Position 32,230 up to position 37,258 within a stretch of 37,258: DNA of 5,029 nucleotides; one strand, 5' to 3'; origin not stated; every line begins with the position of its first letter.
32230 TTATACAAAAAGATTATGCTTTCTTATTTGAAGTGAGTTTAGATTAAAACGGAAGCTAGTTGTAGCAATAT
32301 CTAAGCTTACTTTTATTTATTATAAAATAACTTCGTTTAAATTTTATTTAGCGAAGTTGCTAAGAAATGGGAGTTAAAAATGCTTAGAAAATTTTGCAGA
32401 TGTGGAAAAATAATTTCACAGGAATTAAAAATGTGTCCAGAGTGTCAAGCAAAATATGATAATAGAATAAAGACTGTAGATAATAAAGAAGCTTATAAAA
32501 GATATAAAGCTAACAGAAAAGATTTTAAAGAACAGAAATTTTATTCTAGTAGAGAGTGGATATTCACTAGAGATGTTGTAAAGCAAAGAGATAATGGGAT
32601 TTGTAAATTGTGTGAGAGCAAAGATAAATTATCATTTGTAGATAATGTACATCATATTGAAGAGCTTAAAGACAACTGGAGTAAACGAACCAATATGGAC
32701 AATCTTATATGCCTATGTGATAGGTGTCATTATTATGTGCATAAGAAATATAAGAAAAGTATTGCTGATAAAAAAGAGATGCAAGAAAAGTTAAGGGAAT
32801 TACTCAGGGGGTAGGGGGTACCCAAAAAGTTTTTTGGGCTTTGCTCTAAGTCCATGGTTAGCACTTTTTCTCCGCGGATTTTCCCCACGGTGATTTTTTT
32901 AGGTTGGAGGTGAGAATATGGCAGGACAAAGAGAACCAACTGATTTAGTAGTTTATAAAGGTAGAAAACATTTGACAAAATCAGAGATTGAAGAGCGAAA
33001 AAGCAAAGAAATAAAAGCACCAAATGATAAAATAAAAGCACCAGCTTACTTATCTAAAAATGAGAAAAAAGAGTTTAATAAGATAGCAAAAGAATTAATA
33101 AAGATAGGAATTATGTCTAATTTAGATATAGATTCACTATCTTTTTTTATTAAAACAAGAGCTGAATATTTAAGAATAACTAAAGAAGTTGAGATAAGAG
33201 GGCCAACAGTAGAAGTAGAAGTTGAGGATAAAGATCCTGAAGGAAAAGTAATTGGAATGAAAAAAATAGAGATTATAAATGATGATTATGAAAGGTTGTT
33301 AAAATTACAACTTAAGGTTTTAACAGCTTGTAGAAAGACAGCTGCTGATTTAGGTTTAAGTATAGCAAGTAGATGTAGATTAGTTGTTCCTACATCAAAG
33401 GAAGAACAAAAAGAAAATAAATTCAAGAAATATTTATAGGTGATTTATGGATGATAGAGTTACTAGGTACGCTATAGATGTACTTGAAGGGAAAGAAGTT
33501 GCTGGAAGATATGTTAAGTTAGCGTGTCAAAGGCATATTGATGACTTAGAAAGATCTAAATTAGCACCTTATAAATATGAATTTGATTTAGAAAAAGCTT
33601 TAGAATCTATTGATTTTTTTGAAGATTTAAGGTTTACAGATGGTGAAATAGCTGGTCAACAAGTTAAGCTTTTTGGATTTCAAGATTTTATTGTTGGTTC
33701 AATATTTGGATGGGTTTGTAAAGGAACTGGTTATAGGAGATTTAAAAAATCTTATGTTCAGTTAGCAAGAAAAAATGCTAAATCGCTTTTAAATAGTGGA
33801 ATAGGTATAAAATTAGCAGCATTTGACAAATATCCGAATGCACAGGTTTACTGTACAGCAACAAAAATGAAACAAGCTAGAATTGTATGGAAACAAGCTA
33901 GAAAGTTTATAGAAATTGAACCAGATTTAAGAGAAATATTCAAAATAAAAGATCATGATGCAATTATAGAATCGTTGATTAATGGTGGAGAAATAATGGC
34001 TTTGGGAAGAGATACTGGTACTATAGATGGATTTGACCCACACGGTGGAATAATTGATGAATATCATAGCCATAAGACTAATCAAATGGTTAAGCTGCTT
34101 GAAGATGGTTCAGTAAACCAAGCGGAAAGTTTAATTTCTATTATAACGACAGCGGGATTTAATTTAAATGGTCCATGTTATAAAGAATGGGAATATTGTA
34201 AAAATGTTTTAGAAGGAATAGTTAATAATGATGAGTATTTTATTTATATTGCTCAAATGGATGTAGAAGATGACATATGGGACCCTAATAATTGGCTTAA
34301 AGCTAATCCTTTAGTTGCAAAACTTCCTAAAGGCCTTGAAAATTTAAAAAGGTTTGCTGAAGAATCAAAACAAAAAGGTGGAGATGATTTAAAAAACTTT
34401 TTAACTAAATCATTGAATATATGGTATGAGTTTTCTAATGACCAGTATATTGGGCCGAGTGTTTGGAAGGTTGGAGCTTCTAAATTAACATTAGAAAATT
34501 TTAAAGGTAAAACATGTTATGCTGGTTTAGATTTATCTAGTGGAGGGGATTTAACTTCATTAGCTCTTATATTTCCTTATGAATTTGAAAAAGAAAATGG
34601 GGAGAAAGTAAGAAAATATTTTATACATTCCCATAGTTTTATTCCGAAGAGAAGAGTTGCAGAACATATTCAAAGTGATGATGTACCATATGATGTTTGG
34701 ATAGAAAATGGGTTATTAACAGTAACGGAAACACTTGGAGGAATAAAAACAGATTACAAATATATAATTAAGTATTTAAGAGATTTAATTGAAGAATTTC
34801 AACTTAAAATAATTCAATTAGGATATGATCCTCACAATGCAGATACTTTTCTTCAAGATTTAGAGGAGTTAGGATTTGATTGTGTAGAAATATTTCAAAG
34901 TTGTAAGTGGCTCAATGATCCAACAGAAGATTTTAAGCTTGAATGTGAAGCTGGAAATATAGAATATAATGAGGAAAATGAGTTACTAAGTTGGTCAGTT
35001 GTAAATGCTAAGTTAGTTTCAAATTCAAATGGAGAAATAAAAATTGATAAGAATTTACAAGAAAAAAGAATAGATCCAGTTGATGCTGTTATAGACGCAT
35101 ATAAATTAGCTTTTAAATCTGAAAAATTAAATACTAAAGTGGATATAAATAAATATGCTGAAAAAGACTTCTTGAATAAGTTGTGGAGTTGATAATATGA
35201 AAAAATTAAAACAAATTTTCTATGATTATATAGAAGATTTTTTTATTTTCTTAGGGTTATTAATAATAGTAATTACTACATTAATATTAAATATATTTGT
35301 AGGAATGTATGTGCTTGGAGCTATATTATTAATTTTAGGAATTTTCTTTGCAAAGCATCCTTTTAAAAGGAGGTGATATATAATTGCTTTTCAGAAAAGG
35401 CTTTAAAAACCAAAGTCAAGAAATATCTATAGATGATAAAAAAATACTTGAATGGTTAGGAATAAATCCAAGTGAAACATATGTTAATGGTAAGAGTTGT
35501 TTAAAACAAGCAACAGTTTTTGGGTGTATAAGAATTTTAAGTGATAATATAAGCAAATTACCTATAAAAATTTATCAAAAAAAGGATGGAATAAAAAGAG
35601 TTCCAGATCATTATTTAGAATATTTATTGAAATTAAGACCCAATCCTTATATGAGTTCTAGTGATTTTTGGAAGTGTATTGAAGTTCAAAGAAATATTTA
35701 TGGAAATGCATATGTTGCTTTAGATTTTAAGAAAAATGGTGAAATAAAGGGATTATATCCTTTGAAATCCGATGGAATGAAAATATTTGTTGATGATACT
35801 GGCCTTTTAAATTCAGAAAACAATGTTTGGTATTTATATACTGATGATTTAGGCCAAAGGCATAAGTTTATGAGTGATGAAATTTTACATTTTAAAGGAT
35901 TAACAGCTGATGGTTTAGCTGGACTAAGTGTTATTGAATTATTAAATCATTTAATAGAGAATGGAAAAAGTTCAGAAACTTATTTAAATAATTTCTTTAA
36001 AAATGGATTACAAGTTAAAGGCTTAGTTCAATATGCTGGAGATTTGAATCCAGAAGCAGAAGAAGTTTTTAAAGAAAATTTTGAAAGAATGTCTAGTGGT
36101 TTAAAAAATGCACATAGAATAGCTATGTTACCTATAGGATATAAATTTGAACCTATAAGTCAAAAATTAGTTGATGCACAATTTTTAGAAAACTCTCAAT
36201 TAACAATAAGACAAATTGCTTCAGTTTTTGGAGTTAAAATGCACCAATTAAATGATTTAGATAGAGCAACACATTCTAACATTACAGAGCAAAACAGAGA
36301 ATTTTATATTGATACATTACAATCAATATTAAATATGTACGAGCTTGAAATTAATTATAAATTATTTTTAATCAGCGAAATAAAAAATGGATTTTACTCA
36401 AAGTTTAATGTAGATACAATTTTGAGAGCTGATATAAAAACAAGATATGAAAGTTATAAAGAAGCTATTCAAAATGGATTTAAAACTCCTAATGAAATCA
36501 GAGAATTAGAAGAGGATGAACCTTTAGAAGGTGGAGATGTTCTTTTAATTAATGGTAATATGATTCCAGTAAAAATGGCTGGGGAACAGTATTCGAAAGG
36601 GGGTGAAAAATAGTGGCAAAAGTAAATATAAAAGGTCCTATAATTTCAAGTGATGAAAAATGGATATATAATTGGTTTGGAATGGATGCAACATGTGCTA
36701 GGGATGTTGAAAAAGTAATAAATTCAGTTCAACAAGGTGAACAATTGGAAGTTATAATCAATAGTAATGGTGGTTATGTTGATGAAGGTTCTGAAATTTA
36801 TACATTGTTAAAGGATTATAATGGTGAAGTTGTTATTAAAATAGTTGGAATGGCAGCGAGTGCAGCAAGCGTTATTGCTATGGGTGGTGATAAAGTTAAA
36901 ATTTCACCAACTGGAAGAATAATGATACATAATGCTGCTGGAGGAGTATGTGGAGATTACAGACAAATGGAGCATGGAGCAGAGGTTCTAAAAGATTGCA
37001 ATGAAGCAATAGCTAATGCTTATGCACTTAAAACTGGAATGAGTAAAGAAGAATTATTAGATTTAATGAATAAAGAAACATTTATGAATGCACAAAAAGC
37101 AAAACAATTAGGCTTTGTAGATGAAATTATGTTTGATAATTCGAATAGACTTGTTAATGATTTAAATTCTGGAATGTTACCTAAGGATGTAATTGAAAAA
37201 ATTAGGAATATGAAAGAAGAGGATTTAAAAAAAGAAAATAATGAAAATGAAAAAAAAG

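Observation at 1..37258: Whole window is a closed phage-plasmid: exact 99-bp end overlap, no recombinase, plasmid partition and theta replicon beside an HK97-like virion module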

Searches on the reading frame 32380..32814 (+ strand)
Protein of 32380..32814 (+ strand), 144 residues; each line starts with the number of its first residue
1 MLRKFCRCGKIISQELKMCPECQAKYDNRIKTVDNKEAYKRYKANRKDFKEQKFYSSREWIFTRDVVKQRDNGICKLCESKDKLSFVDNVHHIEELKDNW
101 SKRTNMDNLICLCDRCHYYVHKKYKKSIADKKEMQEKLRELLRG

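Call 6: search_protein_families(library=pfam, proteins=[window:32380-32814:+], max_evalue=0.01)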
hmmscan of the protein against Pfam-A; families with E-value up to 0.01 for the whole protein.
window:32380-32814:+ (144 aa): 1 family
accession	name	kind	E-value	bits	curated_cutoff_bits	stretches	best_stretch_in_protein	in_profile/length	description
PF01844.29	HNH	-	3.1e-06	27.7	21.4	1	75-122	1-46/47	HNH endonuclease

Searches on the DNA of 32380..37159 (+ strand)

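Call 105: search_dna_similar(query=window:32380-37159:+, collection=phages, mode=distant, max_rows=25)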
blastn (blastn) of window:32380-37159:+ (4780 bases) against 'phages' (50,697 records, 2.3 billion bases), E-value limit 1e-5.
Records with a match: 92; places in all: 96; records where one place covers at least 80% of the query: 2.
Best place of each record, by identity: >=99% 2; 60-80% 90.
By first word of the organism name: Bacillus 38; Clostridium 14; Streptococcus 13; Listeria 12; Lactobacillus 3; Staphylococcus 3; Paenibacillus 2; Terrisporobacter 2; Caldibacillus 1; Lactiplantibacillus 1; and 3 more.
By host as written in the record: Bacillus anthracis 16; Listeria monocytogenes 9; - 6; Clostridium tetani ATCC 19406 4; Bacillus anthracis Vollum 4; Clostridium perfringens 3; Bacillus cereus ATCC 4342 3; Clostridium perfringens SM101 2; and 35 more.
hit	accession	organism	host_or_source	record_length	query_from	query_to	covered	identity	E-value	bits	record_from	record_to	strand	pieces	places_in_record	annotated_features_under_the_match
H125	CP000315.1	Clostridium phage phiSM101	Clostridium perfringens SM101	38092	1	4780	100%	99.7%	0e+0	8567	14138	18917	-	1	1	putative phage terminase, large subunit | phage portal protein, HK97 family | clpP: putative endopeptidase | phage terminase, small subunit, P27 family | HNH endonuclease domain protein | and 1 other names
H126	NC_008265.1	Clostridium phage phiSM101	Clostridium perfringens SM101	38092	1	4780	100%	99.7%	0e+0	8567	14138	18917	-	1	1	terminase large subunit | portal protein | clpP: head maturation protease | terminase small subunit | HNH endonuclease | and 1 other names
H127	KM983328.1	Clostridium phage phiCT453B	Clostridium tetani ATCC 453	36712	967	4231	60%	67.4%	9e-168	766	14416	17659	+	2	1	terminase large subunit | portal protein | P27 family terminase small subunit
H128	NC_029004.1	Clostridium phage phiCT453B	Clostridium tetani ATCC 453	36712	967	4231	60%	67.4%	9e-168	766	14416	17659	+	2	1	terminase large subunit | portal protein | terminase small subunit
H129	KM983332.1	Clostridium phage phiCT19406C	Clostridium tetani ATCC 19406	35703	528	2540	35%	65.2%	2e-55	314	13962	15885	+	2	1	terminase large subunit | P27 family terminase small subunit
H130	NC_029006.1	Clostridium phage phiCT19406C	Clostridium tetani ATCC 19406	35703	528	2540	35%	65.2%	2e-55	314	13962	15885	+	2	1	terminase large subunit | terminase small subunit P27 family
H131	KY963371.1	Bacillus phage Carmel_SA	Bacillus anthracis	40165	3049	4237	25%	65.8%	1e-59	239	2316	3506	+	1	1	portal protein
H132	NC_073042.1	Bacillus phage Carmel_SA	Bacillus anthracis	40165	3049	4237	25%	65.8%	1e-59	239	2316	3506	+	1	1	portal protein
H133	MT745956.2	Bacillus phage z1a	Bacillus anthracis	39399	3049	4237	25%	65.7%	4e-58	234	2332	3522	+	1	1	portal protein | prohead protease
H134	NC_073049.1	Bacillus phage z1a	Bacillus anthracis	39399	3049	4237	25%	65.7%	4e-58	234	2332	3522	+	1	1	portal protein | prohead protease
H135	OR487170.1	Bacillus phage FI_KG-Lek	wastewater treatment plant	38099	3049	4227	25%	65.9%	5e-63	250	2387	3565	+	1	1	portal protein (x2) | hypothetical protein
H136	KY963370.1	Bacillus phage Negev_SA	Bacillus anthracis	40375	3049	4227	25%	65.6%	7e-62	247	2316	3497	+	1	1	portal protein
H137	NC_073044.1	Bacillus phage Negev_SA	Bacillus anthracis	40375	3049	4227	25%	65.6%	7e-62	247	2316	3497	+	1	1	portal protein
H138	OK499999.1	Bacillus phage vB_BanS_Booya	Bacillus anthracis sterne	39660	3049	4227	25%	65.6%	1e-59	239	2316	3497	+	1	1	putative portal protein | putative prohead protease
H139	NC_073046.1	Bacillus phage vB_BanS_Booya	Bacillus anthracis sterne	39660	3049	4227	25%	65.6%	1e-59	239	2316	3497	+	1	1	putative portal protein | putative prohead protease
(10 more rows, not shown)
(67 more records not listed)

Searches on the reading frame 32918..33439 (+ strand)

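Call 6: search_protein_families(library=pfam, proteins=[window:32918-33439:+], max_evalue=0.01)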
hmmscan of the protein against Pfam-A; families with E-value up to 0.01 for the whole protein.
window:32918-33439:+ (173 aa): 1 family
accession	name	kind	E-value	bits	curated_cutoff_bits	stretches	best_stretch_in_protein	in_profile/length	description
PF05119.17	Terminase_4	-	5.7e-14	52.7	24.7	1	50-161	2-97/98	Phage terminase, small subunit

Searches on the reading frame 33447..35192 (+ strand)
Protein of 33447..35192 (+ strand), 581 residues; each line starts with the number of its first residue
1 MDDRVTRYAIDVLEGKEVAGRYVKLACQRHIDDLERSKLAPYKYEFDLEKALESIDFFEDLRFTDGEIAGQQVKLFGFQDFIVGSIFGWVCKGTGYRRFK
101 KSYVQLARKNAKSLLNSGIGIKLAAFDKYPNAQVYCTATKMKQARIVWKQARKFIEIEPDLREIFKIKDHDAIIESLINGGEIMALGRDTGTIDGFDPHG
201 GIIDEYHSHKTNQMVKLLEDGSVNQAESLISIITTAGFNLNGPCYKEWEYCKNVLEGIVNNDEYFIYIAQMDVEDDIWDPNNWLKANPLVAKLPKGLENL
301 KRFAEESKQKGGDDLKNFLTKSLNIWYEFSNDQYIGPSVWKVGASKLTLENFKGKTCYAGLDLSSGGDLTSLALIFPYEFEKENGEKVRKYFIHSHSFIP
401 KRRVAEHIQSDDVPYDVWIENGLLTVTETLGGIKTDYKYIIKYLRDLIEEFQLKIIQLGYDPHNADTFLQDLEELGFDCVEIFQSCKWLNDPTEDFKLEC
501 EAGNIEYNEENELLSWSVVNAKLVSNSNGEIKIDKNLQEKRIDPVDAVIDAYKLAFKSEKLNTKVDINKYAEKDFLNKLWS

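Call 6: search_protein_families(library=pfam, proteins=[window:33447-35192:+], max_evalue=0.01)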
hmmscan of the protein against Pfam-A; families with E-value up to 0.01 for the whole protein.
window:33447-35192:+ (581 aa): 2 families
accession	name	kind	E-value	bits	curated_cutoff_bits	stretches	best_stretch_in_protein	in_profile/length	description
PF20441.4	TerL_nuclease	-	4.2e-42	144.7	24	1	259-559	2-286/286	Terminase large subunit, endonuclease domain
PF03354.21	TerL_ATPase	-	6.7e-34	117.6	23.7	1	78-252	2-177/178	Terminase large subunit, ATPase domain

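Call 56: find_encoding_contigs(protein=window:33447-35192:+, flank=3000, max_places=6)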
Protein window:33447-35192:+ (581 aa): 23 contigs read that carry it; 6 places shown.
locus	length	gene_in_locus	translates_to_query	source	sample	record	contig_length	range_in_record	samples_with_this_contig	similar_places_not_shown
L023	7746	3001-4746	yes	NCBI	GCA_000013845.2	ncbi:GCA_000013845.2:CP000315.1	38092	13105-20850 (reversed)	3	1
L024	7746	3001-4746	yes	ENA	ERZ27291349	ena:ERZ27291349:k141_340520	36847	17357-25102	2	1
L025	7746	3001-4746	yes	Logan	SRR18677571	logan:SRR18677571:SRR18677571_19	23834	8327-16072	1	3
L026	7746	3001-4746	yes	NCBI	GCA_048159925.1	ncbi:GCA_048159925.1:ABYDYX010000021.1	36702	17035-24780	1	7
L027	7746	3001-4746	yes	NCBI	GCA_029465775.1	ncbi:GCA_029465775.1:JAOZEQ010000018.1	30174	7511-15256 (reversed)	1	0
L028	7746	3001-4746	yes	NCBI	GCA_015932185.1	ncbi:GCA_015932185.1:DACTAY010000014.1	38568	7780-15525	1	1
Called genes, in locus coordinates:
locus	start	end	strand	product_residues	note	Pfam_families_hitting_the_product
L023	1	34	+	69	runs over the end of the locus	-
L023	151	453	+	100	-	-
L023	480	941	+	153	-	PF05263:DUF722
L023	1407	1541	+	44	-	-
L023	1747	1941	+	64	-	-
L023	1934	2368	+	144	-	PF01844:HNH (weak)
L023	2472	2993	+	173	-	PF05119:Terminase_4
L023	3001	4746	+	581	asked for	PF03354:TerL_ATPase, PF20441:TerL_nuclease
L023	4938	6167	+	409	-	PF04860:Phage_portal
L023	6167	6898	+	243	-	PF00574:CLP_protease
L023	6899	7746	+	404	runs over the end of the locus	PF05065:Phage_capsid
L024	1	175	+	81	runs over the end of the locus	-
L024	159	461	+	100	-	-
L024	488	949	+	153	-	PF05263:DUF722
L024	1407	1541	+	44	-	-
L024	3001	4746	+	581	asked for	PF03354:TerL_ATPase, PF20441:TerL_nuclease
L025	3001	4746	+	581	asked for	PF03354:TerL_ATPase, PF20441:TerL_nuclease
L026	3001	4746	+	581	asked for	PF03354:TerL_ATPase, PF20441:TerL_nuclease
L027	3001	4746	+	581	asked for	PF03354:TerL_ATPase, PF20441:TerL_nuclease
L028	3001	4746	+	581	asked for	PF03354:TerL_ATPase, PF20441:TerL_nuclease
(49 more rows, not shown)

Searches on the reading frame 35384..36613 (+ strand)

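Call 15: search_protein_families(library=pfam, proteins=[window:35384-36613:+], max_evalue=0.01)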
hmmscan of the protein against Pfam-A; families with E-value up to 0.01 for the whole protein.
window:35384-36613:+ (409 aa): 1 family
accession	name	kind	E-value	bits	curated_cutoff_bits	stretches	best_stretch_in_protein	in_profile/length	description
PF04860.17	Phage_portal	-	2.7e-99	332.8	39.1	1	44-376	2-320/321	Phage portal protein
